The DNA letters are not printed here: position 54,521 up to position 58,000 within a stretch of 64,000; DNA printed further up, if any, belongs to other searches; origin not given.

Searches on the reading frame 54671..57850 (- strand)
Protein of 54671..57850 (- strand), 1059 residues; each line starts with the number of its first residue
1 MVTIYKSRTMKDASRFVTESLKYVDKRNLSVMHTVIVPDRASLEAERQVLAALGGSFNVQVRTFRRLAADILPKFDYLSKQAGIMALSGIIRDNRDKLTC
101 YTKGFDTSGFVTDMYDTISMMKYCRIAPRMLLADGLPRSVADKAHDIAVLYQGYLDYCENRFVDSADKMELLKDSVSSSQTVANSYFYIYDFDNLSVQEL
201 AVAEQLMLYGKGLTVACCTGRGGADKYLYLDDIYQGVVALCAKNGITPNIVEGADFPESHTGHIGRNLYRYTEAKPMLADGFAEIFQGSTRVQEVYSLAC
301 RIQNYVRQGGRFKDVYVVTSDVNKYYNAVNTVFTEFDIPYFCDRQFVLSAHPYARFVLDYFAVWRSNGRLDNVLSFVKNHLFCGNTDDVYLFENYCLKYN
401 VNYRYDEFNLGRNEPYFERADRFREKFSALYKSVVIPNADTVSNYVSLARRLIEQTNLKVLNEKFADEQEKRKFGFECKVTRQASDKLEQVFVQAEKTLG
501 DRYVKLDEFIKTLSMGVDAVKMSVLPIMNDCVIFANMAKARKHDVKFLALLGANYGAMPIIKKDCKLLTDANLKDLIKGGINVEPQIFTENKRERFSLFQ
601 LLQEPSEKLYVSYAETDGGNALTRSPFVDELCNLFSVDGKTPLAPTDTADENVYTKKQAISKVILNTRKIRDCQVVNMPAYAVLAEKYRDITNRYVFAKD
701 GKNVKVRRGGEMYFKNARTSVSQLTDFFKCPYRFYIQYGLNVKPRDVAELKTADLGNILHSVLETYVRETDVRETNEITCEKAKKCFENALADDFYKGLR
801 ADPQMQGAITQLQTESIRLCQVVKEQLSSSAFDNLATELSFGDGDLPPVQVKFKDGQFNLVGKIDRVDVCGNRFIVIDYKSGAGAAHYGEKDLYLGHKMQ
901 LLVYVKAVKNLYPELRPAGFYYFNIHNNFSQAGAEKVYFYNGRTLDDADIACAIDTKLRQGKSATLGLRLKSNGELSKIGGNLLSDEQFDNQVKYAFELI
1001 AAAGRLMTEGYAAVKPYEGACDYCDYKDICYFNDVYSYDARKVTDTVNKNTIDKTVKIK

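Call 41: search_protein_families(library=pfam, proteins=[window:54671-57850:-], max_evalue=0.00001)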
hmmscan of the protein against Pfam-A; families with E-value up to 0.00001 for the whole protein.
window:54671-57850:- (1059 aa): 2 families
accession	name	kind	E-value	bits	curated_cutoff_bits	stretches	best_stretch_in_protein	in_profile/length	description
PF12705.13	PDDEXK_1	-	4.2e-36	125.6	22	1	719-1030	2-246/247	PD-(D/E)XK nuclease superfamily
PF21445.3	ADDB_N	-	2.2e-32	112.9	26.6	1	26-222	24-236/290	ADDB, N-terminal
